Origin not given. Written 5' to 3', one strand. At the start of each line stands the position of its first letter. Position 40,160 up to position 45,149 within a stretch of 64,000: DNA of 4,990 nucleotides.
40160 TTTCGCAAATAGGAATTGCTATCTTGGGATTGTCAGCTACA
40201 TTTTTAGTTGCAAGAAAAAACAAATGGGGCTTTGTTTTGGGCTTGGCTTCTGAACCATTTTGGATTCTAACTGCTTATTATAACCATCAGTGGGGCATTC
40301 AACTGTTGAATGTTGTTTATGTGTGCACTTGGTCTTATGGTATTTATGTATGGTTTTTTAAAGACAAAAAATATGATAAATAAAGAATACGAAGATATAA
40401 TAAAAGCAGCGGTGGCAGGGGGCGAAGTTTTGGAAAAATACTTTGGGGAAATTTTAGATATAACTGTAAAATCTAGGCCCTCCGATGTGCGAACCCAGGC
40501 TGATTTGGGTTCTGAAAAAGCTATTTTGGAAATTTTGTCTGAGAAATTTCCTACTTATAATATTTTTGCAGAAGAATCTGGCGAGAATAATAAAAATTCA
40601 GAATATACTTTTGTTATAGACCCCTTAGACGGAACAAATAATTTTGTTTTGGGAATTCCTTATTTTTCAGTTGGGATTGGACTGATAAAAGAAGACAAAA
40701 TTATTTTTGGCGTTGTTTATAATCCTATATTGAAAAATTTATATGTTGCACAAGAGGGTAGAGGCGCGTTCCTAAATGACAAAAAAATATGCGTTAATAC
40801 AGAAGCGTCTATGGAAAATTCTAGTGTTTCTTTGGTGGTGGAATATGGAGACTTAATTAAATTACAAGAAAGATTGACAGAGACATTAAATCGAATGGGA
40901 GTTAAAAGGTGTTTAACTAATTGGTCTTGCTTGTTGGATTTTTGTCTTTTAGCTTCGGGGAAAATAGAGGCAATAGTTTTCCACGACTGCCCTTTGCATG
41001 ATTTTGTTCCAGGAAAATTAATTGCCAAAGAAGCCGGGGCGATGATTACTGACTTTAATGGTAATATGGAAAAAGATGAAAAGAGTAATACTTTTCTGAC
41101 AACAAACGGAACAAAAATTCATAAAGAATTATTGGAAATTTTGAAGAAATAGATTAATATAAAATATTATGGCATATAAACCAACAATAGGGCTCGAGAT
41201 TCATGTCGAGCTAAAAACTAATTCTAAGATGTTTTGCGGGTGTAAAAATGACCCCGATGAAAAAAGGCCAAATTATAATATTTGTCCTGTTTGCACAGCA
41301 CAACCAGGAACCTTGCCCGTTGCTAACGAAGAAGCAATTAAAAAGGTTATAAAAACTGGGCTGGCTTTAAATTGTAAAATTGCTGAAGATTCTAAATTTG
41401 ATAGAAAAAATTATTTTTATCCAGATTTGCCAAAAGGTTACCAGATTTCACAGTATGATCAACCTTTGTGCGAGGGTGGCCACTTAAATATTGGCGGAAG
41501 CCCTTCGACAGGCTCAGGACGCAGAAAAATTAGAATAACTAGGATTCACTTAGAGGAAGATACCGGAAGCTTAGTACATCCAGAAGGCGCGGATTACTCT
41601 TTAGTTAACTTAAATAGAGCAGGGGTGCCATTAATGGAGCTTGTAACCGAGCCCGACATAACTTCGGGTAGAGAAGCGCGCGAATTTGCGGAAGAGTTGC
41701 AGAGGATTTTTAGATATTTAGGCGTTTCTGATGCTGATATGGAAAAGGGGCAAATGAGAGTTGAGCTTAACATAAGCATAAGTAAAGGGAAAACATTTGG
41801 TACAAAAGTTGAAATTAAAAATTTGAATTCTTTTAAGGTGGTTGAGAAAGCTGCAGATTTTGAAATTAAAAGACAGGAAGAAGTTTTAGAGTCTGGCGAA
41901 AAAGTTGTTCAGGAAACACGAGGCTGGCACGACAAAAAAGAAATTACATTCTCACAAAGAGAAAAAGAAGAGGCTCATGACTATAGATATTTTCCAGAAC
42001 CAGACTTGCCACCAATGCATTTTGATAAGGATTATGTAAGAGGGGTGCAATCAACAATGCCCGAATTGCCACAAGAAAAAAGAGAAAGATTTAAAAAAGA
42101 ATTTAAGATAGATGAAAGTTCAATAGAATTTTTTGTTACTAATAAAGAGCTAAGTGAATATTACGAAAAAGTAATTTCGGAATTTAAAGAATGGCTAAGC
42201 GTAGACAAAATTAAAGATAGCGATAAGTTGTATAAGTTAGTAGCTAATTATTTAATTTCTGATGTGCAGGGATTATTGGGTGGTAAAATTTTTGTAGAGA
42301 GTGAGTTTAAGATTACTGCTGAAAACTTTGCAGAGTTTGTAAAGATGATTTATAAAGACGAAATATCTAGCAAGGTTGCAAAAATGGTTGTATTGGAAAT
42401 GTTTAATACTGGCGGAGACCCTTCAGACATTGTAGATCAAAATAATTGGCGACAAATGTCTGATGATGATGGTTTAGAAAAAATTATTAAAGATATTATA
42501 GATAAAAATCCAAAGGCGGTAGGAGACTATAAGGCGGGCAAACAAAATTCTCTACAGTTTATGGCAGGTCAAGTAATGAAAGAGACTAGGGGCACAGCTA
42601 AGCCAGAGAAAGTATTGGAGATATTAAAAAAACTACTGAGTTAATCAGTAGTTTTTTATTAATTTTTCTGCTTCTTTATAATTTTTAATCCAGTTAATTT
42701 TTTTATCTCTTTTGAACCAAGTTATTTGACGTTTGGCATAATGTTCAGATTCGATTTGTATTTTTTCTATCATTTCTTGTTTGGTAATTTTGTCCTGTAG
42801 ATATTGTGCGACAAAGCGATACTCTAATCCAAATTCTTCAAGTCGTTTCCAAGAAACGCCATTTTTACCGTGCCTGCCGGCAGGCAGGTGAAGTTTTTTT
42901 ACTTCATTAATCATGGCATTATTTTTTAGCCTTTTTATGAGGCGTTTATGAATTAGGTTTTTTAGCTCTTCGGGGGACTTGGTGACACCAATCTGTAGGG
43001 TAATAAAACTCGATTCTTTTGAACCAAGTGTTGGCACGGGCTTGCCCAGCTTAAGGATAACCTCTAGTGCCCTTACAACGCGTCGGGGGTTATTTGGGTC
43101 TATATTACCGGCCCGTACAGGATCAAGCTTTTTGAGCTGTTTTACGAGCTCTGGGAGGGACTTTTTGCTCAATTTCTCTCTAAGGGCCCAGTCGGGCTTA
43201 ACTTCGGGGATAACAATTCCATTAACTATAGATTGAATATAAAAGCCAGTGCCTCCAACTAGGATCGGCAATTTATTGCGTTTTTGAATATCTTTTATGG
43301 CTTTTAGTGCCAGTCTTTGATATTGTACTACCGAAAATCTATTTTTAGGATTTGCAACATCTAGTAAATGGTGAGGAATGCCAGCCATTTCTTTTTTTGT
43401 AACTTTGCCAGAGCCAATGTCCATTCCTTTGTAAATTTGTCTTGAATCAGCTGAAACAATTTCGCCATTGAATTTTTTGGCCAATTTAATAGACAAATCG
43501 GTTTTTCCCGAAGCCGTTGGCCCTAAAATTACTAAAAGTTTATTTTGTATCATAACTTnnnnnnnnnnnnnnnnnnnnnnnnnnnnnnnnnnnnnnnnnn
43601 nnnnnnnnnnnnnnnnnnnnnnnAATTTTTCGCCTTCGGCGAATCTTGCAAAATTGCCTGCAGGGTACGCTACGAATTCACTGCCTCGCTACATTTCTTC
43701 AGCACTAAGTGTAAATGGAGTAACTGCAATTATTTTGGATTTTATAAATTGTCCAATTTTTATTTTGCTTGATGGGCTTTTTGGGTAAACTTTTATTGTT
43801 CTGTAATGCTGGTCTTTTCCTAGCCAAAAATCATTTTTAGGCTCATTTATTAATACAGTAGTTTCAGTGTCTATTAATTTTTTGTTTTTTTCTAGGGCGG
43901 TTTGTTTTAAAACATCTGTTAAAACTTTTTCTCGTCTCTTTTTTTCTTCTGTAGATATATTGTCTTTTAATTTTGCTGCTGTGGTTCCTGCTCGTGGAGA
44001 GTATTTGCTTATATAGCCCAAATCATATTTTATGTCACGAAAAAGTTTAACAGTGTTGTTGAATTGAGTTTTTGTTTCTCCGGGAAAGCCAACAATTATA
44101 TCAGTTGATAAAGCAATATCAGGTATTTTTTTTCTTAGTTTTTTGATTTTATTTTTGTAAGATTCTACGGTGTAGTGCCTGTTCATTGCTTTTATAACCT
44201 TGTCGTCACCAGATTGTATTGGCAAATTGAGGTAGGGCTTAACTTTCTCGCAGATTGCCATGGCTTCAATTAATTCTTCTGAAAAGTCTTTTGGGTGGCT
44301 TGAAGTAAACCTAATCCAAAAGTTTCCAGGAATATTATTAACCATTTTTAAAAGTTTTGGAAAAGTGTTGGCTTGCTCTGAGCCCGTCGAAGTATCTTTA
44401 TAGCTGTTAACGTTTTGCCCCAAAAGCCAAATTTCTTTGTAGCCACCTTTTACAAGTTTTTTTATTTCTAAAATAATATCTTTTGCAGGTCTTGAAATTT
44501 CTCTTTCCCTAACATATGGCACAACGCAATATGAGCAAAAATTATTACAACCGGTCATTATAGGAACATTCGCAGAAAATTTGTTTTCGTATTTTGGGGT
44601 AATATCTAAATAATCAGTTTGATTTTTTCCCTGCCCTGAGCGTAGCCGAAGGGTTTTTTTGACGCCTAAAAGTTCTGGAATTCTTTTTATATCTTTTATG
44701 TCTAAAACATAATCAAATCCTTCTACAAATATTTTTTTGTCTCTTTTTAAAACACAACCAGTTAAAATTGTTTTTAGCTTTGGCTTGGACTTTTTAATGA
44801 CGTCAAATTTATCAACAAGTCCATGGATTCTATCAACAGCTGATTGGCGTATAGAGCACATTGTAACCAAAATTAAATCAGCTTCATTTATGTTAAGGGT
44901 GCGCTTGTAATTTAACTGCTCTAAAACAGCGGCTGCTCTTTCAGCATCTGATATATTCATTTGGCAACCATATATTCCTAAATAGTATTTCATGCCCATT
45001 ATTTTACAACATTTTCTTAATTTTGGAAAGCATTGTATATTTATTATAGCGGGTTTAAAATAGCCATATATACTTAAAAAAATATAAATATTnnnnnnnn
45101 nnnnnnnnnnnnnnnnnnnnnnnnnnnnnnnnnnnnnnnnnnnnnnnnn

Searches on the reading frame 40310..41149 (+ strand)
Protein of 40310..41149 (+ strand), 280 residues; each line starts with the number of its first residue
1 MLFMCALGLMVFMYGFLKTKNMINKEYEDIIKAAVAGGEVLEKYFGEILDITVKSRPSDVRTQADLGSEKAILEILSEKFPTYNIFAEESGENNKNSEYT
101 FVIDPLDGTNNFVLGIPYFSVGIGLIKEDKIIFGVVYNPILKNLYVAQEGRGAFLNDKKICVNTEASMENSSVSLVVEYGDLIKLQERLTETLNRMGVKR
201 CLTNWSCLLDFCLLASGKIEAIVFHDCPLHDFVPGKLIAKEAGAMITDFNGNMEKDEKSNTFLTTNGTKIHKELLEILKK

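Call 70: search_protein_families(library=pfam, proteins=[window:40310-41149:+], max_evalue=0.001)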
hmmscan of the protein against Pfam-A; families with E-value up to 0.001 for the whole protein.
window:40310-41149:+ (280 aa): 1 family
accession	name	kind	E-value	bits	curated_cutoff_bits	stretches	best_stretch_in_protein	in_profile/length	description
PF00459.30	Inositol_P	-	2.8e-50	171.8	27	1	31-277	10-265/271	Inositol monophosphatase family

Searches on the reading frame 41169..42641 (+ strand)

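Call 70: search_protein_families(library=pfam, proteins=[window:41169-42641:+], max_evalue=0.001)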
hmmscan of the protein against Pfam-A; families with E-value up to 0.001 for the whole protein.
window:41169-42641:+ (491 aa): 2 families
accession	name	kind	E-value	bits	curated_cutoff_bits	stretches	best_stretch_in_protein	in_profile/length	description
PF02934.20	GatB_N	-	7.6e-116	386.6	23.4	1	6-290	2-276/277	GatB/GatE catalytic domain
PF02637.23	GatB_Yqey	-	6.8e-39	133.5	27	1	348-490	6-148/148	GatB domain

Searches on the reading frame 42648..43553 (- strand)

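Call 70: search_protein_families(library=pfam, proteins=[window:42648-43553:-], max_evalue=0.001)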
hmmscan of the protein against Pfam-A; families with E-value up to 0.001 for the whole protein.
window:42648-43553:- (302 aa): 2 families
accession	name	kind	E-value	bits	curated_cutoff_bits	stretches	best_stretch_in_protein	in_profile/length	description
PF01715.23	IPPT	-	5.9e-70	236.1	23.6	1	39-283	1-243/243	IPP transferase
PF01745.22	IPT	-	1.5e-09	38.1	20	1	6-65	3-62/233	Isopentenyl transferase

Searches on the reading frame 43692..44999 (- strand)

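Call 70: search_protein_families(library=pfam, proteins=[window:43692-44999:-], max_evalue=0.001)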
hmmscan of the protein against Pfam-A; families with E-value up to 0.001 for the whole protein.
window:43692-44999:- (436 aa): 2 families
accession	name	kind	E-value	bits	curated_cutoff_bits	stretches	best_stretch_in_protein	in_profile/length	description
PF04055.27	Radical_SAM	-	5.9e-26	92.1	29.5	1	145-319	1-165/166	Radical SAM superfamily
PF00919.26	UPF0004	-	4.9e-17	62.2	27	1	4-93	1-88/98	Uncharacterized protein family UPF0004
